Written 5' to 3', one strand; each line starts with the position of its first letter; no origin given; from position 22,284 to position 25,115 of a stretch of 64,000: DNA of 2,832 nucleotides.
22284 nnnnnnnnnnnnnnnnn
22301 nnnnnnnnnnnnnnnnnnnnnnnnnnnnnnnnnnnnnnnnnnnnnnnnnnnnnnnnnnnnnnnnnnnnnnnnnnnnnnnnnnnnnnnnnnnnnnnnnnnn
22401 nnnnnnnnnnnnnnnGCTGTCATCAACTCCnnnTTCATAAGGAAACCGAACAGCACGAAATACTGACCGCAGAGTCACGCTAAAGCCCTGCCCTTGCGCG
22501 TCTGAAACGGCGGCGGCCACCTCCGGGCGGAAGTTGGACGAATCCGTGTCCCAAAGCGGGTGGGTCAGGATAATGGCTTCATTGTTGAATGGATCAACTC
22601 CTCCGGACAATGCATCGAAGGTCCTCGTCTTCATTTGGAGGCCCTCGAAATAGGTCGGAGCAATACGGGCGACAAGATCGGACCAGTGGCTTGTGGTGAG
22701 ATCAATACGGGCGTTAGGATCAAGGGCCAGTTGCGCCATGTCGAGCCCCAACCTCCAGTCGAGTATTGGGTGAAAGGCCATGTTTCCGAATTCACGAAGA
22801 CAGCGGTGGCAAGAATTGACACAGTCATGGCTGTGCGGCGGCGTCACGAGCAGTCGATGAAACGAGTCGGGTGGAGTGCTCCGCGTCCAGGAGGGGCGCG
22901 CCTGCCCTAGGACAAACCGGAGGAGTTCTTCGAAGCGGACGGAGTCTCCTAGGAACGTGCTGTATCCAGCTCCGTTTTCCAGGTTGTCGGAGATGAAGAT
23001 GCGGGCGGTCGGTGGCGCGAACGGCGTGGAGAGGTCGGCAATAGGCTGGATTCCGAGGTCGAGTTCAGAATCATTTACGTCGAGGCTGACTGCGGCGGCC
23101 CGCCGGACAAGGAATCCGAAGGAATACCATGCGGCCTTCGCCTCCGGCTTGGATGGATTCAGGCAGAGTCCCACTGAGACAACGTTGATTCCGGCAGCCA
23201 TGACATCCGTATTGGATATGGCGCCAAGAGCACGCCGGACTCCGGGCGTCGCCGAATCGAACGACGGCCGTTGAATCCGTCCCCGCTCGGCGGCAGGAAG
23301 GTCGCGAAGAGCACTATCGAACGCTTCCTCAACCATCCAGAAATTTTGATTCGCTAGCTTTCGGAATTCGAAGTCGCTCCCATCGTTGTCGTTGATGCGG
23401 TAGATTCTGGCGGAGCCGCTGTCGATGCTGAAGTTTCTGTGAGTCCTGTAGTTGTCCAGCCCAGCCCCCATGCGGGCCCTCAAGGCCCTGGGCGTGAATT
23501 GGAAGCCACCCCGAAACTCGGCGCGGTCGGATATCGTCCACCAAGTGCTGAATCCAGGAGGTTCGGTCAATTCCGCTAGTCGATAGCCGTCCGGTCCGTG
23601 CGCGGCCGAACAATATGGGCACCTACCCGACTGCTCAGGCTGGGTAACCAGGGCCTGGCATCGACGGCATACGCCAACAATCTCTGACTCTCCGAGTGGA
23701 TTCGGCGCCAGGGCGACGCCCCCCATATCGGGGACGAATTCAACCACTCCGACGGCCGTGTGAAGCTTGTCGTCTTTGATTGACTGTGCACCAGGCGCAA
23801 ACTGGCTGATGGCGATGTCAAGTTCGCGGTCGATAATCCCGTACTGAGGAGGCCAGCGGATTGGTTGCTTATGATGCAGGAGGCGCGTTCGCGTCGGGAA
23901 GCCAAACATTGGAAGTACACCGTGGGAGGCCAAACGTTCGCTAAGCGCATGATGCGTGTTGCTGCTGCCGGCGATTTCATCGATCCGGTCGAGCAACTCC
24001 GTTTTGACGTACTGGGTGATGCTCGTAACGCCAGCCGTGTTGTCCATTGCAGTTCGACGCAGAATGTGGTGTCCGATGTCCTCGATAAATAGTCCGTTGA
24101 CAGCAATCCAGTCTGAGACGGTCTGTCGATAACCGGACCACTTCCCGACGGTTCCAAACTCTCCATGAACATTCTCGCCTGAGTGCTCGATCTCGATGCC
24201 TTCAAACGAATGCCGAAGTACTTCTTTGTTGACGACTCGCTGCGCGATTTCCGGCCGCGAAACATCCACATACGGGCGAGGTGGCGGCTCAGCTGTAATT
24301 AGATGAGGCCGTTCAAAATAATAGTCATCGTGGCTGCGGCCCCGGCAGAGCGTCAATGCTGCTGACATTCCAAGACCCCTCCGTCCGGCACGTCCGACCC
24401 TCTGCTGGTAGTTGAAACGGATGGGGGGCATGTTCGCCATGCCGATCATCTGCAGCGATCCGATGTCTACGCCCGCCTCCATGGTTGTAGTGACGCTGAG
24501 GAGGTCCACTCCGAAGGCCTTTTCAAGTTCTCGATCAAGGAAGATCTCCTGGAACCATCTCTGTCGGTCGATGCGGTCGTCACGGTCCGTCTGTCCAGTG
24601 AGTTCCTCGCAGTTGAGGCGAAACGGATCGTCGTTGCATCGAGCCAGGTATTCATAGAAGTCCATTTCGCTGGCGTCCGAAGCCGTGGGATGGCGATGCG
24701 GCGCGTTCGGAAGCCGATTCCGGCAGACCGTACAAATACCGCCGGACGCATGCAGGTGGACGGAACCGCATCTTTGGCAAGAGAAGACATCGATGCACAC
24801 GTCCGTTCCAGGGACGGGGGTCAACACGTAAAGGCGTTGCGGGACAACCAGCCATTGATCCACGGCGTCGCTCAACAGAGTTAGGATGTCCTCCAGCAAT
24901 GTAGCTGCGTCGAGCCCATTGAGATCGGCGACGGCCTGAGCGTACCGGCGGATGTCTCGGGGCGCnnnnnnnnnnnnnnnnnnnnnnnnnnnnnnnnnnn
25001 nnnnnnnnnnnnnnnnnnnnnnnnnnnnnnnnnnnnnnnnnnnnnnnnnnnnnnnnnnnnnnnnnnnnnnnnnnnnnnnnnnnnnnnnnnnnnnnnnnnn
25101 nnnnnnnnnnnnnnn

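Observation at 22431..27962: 1843-aa helicase with RecA lobes separated by a ~650-aa Zn-ribbon-rich insertion and a DUF1998-like Cys4 C-terminus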

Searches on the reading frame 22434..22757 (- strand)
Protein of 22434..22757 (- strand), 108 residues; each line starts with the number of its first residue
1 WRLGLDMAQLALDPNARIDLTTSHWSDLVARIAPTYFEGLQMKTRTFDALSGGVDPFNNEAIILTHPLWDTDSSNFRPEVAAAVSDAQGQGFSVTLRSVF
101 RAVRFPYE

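Call 54: search_protein_families(library=pfam, proteins=[window:22434-22757:-], max_evalue=1)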
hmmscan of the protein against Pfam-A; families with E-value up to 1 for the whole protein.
window:22434-22757:- (108 aa): 0 families

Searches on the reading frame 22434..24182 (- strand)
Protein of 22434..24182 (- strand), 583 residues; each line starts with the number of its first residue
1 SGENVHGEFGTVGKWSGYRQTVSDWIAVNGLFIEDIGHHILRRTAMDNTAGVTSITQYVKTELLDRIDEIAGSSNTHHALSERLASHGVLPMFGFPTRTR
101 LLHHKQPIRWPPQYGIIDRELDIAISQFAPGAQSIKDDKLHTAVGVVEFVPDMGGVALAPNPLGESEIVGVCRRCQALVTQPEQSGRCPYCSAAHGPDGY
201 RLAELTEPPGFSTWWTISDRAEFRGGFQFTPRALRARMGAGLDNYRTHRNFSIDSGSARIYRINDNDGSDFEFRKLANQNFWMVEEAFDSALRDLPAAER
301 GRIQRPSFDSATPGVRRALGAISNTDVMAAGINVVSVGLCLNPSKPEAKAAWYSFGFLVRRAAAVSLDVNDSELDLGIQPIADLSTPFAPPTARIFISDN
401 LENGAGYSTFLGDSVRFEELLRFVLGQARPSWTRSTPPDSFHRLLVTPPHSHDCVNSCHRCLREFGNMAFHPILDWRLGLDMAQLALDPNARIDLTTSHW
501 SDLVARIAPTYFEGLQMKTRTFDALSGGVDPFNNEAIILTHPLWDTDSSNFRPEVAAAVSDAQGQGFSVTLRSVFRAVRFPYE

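Call 54: search_protein_families(library=pfam, proteins=[window:22434-24182:-], max_evalue=1)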
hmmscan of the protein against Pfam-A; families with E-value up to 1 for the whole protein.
window:22434-24182:- (583 aa): 2 families
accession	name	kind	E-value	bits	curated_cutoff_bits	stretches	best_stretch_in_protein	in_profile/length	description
PF09369.15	MZB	-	0.0012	19.9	24.2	1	358-462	4-80/80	MrfA Zn-binding domain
PF22863.1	TraI_middle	-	0.23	12.1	27.6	1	42-88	3-45/89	TraI-like middle domain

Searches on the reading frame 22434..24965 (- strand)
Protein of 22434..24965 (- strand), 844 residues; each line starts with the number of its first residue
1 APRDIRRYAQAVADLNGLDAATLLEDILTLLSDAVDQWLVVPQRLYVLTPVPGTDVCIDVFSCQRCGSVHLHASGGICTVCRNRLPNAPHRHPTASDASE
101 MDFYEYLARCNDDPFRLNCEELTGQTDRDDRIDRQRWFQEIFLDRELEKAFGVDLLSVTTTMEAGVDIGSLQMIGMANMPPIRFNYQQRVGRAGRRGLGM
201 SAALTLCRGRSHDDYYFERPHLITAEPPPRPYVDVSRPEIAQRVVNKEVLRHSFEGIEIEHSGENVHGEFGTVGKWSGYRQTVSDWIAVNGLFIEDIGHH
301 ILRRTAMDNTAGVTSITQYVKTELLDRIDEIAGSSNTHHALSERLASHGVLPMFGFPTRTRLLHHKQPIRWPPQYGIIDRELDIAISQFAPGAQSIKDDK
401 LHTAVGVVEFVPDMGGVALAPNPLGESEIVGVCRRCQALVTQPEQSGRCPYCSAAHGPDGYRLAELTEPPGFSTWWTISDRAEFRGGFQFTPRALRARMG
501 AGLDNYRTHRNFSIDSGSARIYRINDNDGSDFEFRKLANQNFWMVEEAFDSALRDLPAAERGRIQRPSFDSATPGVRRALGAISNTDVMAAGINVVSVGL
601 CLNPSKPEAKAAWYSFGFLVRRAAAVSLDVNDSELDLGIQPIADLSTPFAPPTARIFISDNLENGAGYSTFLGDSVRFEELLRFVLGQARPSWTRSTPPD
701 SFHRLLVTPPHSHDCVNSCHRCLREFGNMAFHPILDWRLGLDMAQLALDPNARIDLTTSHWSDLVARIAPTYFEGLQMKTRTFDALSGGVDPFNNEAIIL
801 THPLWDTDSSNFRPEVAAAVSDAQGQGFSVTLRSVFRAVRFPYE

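Call 43: predict_structure(alignment_id=A3)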
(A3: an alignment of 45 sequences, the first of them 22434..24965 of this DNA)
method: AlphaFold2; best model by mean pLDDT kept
length: 844 residues; sequences in the alignment: 45
mean_pLDDT: 70.7   pTM: 0.64
mean pLDDT of the five models: 70.7, 70.2, 68.7, 67.4, 65.2
residues with pLDDT >= 90: 163; 70-90: 364; 50-70: 119; < 50: 198
segments of 3 or more residues with pLDDT < 50: 36-49, 102-104, 112-127, 134-232, 262-266, 355-359, 376-404, 482-494, 723-731
pLDDT, mean of each block of 10 residues (from residue 1): 75 89 84 51 38 77 72 80 85 67 49 35 43 46 36 32 33 28 28 32 35 45 36 58 82 79 55 87 92 84 70 88 92 78 74 52 66 50 29 28 62 80 84 88 80 85 84 63 43 64 89 91 79 88 83 72 82 87 81 88 88 90 77 75 66 83 66 92 94 81 83 70 44 74 95 89 91 92 94 93 90 92 95 89 64
secondary structure, 60 per line:
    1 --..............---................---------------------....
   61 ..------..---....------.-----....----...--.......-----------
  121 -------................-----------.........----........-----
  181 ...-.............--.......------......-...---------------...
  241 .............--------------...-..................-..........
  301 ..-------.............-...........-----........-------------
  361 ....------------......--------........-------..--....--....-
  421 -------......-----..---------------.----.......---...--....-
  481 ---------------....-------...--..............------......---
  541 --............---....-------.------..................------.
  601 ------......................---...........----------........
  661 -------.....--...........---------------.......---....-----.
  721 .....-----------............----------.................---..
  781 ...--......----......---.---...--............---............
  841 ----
elements in order (helices of 4 or more, strands of 3 or more residues): H3-16 H20-35 E57-62 E90-93 H103-109 H128-143 H155-163 H168-175 H185-197 H200-206 H213-218 H238-253 H273-289 H291-302 H310-322 H324-334 H341-347 E361-364 E377-382 H391-398 E410-413 E416-419 E428-433 E461-467 E471-473 H476-479 E496-499 E507-509 E512-525 E532-537 E543-545 H546-554 H558-561 E576-593 H607-628 E635-642 E653-660 H668-672 H675-685 H701-707 H711-714 H720-725 H737-748 H759-775 E779-783 E786-791 E796-801 H814-825 E829-834 H835-840
